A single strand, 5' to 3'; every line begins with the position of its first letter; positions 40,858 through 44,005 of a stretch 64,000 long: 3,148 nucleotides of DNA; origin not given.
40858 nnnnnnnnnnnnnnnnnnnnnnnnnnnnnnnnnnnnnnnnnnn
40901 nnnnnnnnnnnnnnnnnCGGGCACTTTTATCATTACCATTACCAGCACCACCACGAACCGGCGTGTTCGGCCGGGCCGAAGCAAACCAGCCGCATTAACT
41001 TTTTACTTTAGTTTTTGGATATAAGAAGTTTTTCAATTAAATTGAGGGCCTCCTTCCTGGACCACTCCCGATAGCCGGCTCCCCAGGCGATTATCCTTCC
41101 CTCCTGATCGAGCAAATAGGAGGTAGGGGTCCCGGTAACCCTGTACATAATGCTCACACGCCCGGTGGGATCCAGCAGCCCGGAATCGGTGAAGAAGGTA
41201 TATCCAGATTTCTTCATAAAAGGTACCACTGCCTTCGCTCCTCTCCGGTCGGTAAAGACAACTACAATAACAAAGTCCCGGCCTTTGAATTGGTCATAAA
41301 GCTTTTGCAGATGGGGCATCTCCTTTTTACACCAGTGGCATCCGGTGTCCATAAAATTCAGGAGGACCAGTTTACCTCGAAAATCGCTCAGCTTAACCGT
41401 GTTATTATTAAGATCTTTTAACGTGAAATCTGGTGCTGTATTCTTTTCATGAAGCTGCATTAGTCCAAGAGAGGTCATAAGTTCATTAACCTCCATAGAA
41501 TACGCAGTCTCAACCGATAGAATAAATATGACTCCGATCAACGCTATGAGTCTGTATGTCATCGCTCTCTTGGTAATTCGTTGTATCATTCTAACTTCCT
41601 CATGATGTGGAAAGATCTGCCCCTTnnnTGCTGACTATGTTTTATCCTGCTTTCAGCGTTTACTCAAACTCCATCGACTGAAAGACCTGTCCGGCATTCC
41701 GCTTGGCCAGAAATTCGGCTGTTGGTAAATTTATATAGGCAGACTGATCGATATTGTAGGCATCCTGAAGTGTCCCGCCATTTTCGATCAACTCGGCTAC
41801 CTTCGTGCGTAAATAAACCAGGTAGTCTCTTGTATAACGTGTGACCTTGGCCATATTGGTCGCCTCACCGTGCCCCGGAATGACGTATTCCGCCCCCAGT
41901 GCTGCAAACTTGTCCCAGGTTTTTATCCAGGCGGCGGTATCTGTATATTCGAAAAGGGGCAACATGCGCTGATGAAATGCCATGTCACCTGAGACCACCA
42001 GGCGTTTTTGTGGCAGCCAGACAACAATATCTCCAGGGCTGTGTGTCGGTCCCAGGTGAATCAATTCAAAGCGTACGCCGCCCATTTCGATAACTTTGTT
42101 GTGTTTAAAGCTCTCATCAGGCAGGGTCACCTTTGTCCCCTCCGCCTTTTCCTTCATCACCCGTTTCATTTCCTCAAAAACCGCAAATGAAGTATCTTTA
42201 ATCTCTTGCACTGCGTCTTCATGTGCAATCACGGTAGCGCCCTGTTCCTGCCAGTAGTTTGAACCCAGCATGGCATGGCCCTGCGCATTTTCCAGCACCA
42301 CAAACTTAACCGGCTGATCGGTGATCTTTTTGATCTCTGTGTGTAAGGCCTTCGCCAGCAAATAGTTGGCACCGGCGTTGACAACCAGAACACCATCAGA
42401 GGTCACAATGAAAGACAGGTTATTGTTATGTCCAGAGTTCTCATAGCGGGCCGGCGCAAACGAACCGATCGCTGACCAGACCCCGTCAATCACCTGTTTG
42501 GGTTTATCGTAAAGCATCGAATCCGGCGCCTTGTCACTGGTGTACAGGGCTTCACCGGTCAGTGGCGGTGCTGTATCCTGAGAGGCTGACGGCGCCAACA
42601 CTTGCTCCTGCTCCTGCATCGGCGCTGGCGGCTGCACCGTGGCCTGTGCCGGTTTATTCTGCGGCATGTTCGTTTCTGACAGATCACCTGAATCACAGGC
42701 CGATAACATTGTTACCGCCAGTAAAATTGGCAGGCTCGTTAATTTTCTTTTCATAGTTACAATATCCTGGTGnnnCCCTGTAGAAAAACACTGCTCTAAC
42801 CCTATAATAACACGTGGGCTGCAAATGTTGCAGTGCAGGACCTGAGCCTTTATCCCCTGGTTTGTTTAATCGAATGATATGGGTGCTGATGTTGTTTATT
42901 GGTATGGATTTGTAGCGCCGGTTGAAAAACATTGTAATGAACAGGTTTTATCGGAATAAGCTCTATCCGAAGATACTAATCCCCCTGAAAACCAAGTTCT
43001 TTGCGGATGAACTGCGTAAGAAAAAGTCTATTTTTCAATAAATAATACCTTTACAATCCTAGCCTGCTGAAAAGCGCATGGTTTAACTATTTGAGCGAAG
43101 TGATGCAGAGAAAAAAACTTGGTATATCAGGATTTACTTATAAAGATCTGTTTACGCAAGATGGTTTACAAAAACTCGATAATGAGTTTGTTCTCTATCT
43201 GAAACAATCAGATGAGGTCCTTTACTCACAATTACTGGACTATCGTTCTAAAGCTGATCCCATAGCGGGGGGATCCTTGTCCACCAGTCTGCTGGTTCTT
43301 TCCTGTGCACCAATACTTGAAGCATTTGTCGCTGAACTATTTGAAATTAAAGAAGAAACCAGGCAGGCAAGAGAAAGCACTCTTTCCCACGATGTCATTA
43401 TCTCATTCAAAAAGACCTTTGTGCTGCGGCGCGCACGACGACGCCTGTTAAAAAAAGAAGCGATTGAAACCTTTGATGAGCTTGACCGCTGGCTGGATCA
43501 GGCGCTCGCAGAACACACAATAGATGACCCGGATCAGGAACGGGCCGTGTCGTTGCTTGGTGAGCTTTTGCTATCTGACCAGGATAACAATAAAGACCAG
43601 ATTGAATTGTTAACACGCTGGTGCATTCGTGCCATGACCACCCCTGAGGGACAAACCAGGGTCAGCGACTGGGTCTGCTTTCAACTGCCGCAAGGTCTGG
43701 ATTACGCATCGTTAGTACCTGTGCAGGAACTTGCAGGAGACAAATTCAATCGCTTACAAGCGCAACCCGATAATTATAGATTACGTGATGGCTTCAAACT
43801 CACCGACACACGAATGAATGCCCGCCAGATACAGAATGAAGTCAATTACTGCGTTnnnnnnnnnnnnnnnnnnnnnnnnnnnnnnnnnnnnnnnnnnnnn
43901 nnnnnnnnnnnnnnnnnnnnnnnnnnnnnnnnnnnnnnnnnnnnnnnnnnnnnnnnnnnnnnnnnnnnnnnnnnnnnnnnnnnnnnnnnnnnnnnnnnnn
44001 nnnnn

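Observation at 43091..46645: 1184-aa single-polypeptide fusion of GltD/NfnB-like and PyrK/FNR-like modules with an uncharacterised N-terminal domain of about 250 aa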

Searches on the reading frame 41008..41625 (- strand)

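Call 13: search_protein_families(library=pfam, proteins=[window:41008-41625:-], max_evalue=0.001)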
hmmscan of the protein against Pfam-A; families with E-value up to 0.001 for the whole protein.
window:41008-41625:- (205 aa): 6 families
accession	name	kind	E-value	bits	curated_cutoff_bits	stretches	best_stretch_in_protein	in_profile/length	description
PF00578.27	AhpC-TSA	-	1.3e-22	80.5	26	1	62-179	3-122/124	AhpC/TSA family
PF08534.16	Redoxin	-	9.7e-20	71.3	26.6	1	61-194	3-145/148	Redoxin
PF13905.12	Thioredoxin_8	-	3.1e-09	37.5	27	1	84-178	1-94/94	Thioredoxin-like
PF13098.12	Thioredoxin_2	-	6.2e-06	26.9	27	1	84-185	5-94/104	Thioredoxin-like domain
PF00255.25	GSHPx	-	5e-05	23.3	27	1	66-122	3-58/108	Glutathione peroxidase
PF02630.20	SCO1-SenC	-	0.00029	21.2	22.8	1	65-123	2-61/134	SCO1/SenC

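Call 60: search_protein_families(library=ncbifam, proteins=[window:41008-41625:-], max_evalue=0.00001)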
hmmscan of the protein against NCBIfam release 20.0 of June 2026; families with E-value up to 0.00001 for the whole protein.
window:41008-41625:- (205 aa): 8 families
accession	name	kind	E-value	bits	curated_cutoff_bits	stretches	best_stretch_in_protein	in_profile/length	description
NF002854.0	PRK03147.1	subfamily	3.1e-27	95.6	170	1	25-184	6-158/176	thiol-disulfide oxidoreductase ResA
NF047696.1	ThlDiSintTplARhiz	equivalog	6.7e-21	75.1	230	1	59-199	72-214/219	thiol:disulfide interchange protein TlpA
NF041202.1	StoA_CxxC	exception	2.2e-13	50.4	210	1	59-179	28-145/163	endospore biogenesis thiol-disulfide oxidoreductase StoA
TIGR00385.1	dsbE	subfamily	1.1e-12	47.8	123.15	1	62-184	38-156/173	DsbE family thiol:disulfide interchange protein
NF041054.1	WAxxUGC_long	equivalog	2.2e-12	46.9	300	1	61-179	81-195/354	ResA-like WAxxUGC motif-containing protein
NF040769.1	SelL_rel_redox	subfamily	4.8e-06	26.3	120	1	63-130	2-71/173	SelL-related redox protein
NF011941.0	PRK15412.1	equivalog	5.9e-06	25.9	359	1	64-183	45-160/185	thiol:disulfide interchange protein DsbE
NF006960.0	PRK09437.1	equivalog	6.3e-06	26.2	140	0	57-144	3-89/156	thioredoxin-dependent thiol peroxidase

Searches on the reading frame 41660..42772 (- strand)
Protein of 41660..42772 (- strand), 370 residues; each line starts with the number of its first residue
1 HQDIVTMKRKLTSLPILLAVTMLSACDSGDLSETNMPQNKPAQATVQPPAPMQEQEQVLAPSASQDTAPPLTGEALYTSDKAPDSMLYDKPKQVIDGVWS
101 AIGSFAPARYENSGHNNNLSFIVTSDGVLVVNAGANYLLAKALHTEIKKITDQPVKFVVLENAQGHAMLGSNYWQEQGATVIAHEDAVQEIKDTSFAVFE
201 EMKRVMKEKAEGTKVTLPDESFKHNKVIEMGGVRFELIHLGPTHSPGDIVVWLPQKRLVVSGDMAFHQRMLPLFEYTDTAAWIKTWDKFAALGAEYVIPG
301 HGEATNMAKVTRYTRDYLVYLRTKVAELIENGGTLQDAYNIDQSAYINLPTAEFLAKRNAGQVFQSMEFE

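Call 13: search_protein_families(library=pfam, proteins=[window:41660-42772:-], max_evalue=0.001)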
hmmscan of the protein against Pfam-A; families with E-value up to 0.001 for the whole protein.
window:41660-42772:- (370 aa): 1 family
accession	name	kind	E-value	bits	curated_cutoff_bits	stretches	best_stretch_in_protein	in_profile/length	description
PF00753.33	Lactamase_B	-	1.1e-11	45.5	22.7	1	173-301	62-196/196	Metallo-beta-lactamase superfamily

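Call 60: search_protein_families(library=ncbifam, proteins=[window:41660-42772:-], max_evalue=0.00001)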
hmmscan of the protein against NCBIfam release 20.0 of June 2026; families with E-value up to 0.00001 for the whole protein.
window:41660-42772:- (370 aa): 21 families
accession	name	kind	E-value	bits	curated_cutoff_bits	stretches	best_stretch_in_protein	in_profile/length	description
TIGR04559.1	SoxH_rel_PQQ_2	hypoth_equivalog_domain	4.9e-42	144.3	280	1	92-370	5-283/283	quinoprotein relay system zinc metallohydrolase 2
TIGR04558.1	SoxH_rel_PQQ_1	hypoth_equivalog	1.7e-40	138.9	300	1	90-345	7-257/285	quinoprotein relay system zinc metallohydrolase 1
NF033087.1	bla_subclass_B2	equivalog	3.7e-18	66.1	240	1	118-307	23-209/221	subclass B2 metallo-beta-lactamase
NF033088.2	bla_subclass_B1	equivalog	5.2e-17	62.2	200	1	110-311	24-210/217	subclass B1 metallo-beta-lactamase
NF012229.1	bla_class_B_core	domain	4e-15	56.2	100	1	116-254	15-139/139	metallo-beta-lactamase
NF038046.1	blaCVI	exception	2e-13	50.5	575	1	118-308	46-233/255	CVI family subclass B2 metallo-beta-lactamase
NF012225.0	blaSFH_gen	exception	2.7e-12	46.6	440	1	117-291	46-214/252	SFH-related subclass B2 metallo-beta-lactamase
NF000329.2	bla_B2_CphA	exception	5.6e-12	45.8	500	1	121-302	53-231/253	CphA family subclass B2 metallo-beta-lactamase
NF012224.1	blaSFH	exception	1.6e-10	40.8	550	1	116-290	43-211/250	SFH family subclass B2 metallo-beta-lactamase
NF038003.2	blaPFM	exception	1.7e-10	40.8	525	1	118-292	48-216/253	PFM family subclass B2 metallo-beta-lactamase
NF000322.2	blaCcrA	exception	1.8e-10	40.8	550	1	122-306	51-228/249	CfiA family subclass B1 metallo-beta-lactamase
NF012146.1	blaB-IND-MUS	exception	7.2e-10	38.6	270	1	111-311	43-228/237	BlaB/IND/MUS family subclass B1 metallo-beta-lactamase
NF041269.1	bla_B1_long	equivalog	1.2e-09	37.8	350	1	199-325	100-222/334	subclass B1 metallo-beta-lactamase, long type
NF012150.3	blaSPM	exception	1.6e-09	37.6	500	1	170-307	118-253/272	SPM family subclass B1 metallo-beta-lactamase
NF038166.1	blaYEM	exception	1.2e-08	35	535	1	121-268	47-190/246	YEM family subclass B2 metallo-beta-lactamase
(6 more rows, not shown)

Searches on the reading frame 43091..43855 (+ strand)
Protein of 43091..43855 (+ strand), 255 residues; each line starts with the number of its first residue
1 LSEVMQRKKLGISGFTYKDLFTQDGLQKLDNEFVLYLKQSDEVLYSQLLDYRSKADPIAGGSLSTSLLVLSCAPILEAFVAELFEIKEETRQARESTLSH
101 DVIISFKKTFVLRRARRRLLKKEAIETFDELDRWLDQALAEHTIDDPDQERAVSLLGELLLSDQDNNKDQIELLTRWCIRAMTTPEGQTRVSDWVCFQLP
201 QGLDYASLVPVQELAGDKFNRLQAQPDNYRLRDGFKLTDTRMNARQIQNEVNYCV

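Call 28: search_protein_representatives(protein=window:43091-43855:+)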
Query: 255 residues. Proteins with E-value up to 0.001 (for the whole library): 718; up to 1e-10: 222; up to 1e-30: 22. The best 150 are listed.
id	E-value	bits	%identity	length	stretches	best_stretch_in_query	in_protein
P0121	5.0e-59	216.1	47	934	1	12-255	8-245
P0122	2.4e-58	213.8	47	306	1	9-255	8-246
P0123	3.9e-53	196.8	42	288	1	10-255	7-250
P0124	4.3e-49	183.6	44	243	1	13-249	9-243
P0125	5.8e-48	179.8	41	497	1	15-255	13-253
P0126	2.3e-45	171.3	38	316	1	2-255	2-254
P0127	6.3e-44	166.6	41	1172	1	8-255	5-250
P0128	1.3e-42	162.3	41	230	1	9-227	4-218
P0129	2.3e-42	161.5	38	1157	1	12-255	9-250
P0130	6.3e-40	153.6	44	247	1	84-255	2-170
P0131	1.5e-39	152.3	36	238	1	9-229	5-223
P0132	2.0e-39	151.9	37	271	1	3-255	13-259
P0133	3.1e-38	148.0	38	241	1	12-252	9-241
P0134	1.9e-37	145.4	36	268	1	7-255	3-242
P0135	3.7e-37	144.5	36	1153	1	13-255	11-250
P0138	1.8e-32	129.1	39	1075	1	17-255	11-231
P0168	1.9e-22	96.3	33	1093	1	22-255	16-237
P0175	2.7e-21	92.5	35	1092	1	9-255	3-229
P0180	7.5e-21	91.1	35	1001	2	8-125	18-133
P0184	2.1e-20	89.6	34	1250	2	170-255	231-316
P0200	4.4e-18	82.0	33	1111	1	29-255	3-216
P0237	2.2e-15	73.2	28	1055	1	15-255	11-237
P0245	9.9e-15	71.1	31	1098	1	8-255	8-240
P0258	2.6e-14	69.7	31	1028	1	15-255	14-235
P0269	5.7e-14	68.6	28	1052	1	13-255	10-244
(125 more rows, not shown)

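Call 50: predict_structure(alignment_id=A2)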
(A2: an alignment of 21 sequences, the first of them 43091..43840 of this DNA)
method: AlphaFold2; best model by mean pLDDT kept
length: 250 residues; sequences in the alignment: 21
mean_pLDDT: 77.8   pTM: 0.56
mean pLDDT of the five models: 77.8, 76.9, 75.5, 74.2, 71.0
residues with pLDDT >= 90: 97; 70-90: 75; 50-70: 43; < 50: 35
segments of 3 or more residues with pLDDT < 50: 1-7, 207-210, 228-242, 244-250
pLDDT, mean of each block of 10 residues (from residue 1): 44 76 83 92 92 70 75 85 81 64 89 90 93 98 93 96 97 97 96 85 51 59 50 42 45
secondary structure, 60 per line:
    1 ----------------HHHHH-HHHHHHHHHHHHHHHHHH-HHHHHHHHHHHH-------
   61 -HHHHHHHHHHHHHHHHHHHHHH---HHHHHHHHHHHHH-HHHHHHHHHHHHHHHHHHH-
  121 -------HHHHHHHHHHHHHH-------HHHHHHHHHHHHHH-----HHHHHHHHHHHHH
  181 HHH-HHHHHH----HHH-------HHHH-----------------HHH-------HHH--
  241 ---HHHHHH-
elements in order: H17-21 H23-40 H42-53 H62-83 H87-99 H101-119 H128-141 H149-162 H168-183 H185-190 H205-208 H244-249

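Call 61: search_protein_families(library=pfam, alignment_id=A2, max_evalue=10)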
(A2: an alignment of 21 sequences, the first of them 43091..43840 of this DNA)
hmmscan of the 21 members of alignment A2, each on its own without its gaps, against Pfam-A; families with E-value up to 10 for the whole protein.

A. member 1, window:43091-43840:+ (250 aa): 0 families

B. families by the number of members that match (of 21 scanned): 17 families
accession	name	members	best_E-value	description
PF19963.4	VMAP-M1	1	0.015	vWA-MoxR associated protein middle region (VMAP-M) 1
PF20898.2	P_T4SS_TraN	1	0.025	P-type Type IV secretion system, TraN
PF20671.3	COG3_C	1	0.028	Conserved oligomeric Golgi complex subunit 3, C-terminal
PF02917.20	Pertussis_S1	1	0.035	Pertussis toxin, subunit 1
PF22930.1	PDXDC1-like_cen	1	0.042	PDXDC1-like central domain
PF12324.14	HTH_15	1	0.048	Helix-turn-helix domain of alkylmercury lyase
PF22743.2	PspAA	1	0.078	PspA-Associated protein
PF14246.11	TetR_C_7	1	0.091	AefR-like transcriptional repressor, C-terminal domain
PF07924.16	NuiA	1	0.11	Nuclease A inhibitor-like protein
PF15844.10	TMCCDC2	1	0.11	Transmembrane and coiled-coil domain-containing protein 2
PF07424.16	TrbM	1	0.13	TrbM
PF23473.1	LysM3_LYK4_5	1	0.13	LYK4/5 LysM3 domain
PF18588.6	WcbI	1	0.17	Polysaccharide biosynthesis enzyme WcbI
PF20018.4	VMAP-M14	1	0.19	vWA-MoxR associated protein middle region (VMAP-M) 14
PF12836.13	HHH_3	1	0.23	Helix-hairpin-helix motif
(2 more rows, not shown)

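Call 64: fold_search(model_id=the predicted structure, library=pdb)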
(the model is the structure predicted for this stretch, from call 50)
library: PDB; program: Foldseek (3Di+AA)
matches with E <= 10: 15; with E <= 0.001: 0
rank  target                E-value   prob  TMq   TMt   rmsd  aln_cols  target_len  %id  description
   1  3tmm_A                3.5e+00  0.04  0.14  0.17  17.5       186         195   11  TFAM imposes a U-turn on mitochondrial DNA (released 2011-11-09)
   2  6qyl_A                4.8e+00  0.08  0.16  0.09  10.9       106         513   16  Structure of MBP-Mcl-1 in complex with compound 8a (released 2019-08-07)
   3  6qyk_A                6.8e+00  0.08  0.18  0.10  10.6       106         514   13  Structure of MBP-Mcl-1 in complex with compound 7a (released 2019-08-07)
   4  9bcg_A                6.8e+00  0.06  0.17  0.09  11.3       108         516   15  Myeloid cell leukemia-1 (Mcl-1) complexed with compound (released 2024-08-07)
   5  9c59_B                6.8e+00  0.02  0.15  0.09  17.9       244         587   17  Human AP-3 dimer bound to myristoylated Arf1 (Q71L) and LAMP1 cargo on a lipid nanodisc (released 2024-12-18)
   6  4oq6_A                7.2e+00  0.05  0.15  0.23  11.4       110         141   15  Crystal Structure of Human MCL-1 Bound to Inhibitor 4-hydroxy-4'-propylbiphenyl-3-carboxylic acid (released 2014-03-12)
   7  7z3q_E                7.2e+00  0.04  0.12  0.24  14.2        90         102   19  Crystal structure of the human leptin:LepR-CRH2 encounter complex to 3.6 A resolution. (released 2023-03-22)
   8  8el1_C                7.6e+00  0.06  0.18  0.11  13.1       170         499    9  Structure of MBP-Mcl-1 in complex with ABBV-467 (released 2023-10-25)
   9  6qxj_A                7.6e+00  0.06  0.17  0.10  10.7       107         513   13  Structure of MBP-Mcl-1 in complex with compound 6a (released 2019-08-07)
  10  5ku9_B                7.6e+00  0.04  0.15  0.22  11.2       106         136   12  Crystal structure of MCL1 with compound 1 (released 2017-01-11)
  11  6u67_B                8.4e+00  0.05  0.16  0.23  11.3       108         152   16  Mcl-1 bound to compound 24 (released 2020-03-04)
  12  4oq6_B                8.8e+00  0.05  0.16  0.23  10.8       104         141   16  Crystal Structure of Human MCL-1 Bound to Inhibitor 4-hydroxy-4'-propylbiphenyl-3-carboxylic acid (released 2014-03-12)
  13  6qgd_A                8.8e+00  0.05  0.17  0.10  11.1       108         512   15  Structure of human Mcl-1 in complex with thienopyrimidine inhibitor (released 2019-06-12)
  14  9lm8                  8.8e+00  0.02  0.16  0.12  15.4       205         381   17  Crystal structure of bvFP-Pfr21 (released 2026-01-28)
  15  5lof_A                9.2e+00  0.05  0.17  0.10  11.3       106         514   13  Crystal structure of the MBP-MCL1 complex with highly selective and potent inhibitor of MCL1 (released 2016-10-26)

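Call 65: search_protein_families(library=ncbifam, proteins=[P0180, P0258, P0237, P0269, P0138, P0168, P0175, P0245, P0200], max_evalue=1e-50)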
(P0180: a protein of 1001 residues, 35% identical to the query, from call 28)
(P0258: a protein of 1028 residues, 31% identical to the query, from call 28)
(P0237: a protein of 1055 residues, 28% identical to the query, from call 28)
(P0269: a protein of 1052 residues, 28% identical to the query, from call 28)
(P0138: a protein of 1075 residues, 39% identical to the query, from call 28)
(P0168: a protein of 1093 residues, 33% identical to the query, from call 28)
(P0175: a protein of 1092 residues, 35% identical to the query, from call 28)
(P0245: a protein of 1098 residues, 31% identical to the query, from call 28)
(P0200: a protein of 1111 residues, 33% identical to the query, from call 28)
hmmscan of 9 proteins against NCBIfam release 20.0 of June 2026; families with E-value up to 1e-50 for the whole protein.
P0180 (1001 aa): 1 family
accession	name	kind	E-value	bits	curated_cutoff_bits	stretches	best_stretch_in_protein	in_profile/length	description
NF005128.0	PRK06567.1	equivalog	1.1e-164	550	1072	1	35-784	16-685/1031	putative bifunctional glutamate synthase subunit beta/2-polyprenylphenol hydroxylase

P0258 (1028 aa): 1 family
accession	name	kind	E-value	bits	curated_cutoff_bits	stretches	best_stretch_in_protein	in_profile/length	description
NF005128.0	PRK06567.1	equivalog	1.5e-198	662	1072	1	8-1015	1-1030/1031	putative bifunctional glutamate synthase subunit beta/2-polyprenylphenol hydroxylase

P0237 (1055 aa): 1 family
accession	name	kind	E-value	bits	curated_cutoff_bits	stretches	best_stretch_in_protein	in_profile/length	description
NF005128.0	PRK06567.1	equivalog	2.7e-223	744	1072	1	18-660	13-682/1031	putative bifunctional glutamate synthase subunit beta/2-polyprenylphenol hydroxylase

P0269 (1052 aa): 1 family
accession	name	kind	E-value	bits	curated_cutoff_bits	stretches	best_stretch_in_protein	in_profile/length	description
NF005128.0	PRK06567.1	equivalog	3.8e-157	525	1072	1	6-702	1-679/1031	putative bifunctional glutamate synthase subunit beta/2-polyprenylphenol hydroxylase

P0138 (1075 aa): 1 family
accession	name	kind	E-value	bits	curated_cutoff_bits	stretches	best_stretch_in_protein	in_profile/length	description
NF005128.0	PRK06567.1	equivalog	1.6e-175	585.8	1072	1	20-908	17-906/1031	putative bifunctional glutamate synthase subunit beta/2-polyprenylphenol hydroxylase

P0168 (1093 aa): 1 family
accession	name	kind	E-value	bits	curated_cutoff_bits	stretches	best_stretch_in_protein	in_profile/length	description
NF005128.0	PRK06567.1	equivalog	8.5e-151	503.9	1072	1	18-910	15-896/1031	putative bifunctional glutamate synthase subunit beta/2-polyprenylphenol hydroxylase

P0175 (1092 aa): 1 family
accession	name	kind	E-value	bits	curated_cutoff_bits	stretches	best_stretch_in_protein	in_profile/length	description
NF005128.0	PRK06567.1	equivalog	8.2e-173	576.8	1072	1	18-949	15-932/1031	putative bifunctional glutamate synthase subunit beta/2-polyprenylphenol hydroxylase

P0245 (1098 aa): 1 family
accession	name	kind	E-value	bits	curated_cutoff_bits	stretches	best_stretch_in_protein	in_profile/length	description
NF005128.0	PRK06567.1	equivalog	9.9e-197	656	1072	1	24-693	14-678/1031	putative bifunctional glutamate synthase subunit beta/2-polyprenylphenol hydroxylase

P0200 (1111 aa): 1 family
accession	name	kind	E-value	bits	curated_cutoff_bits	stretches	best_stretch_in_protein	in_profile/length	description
NF005128.0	PRK06567.1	equivalog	1.1e-144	483.7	1072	1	3-667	20-687/1031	putative bifunctional glutamate synthase subunit beta/2-polyprenylphenol hydroxylase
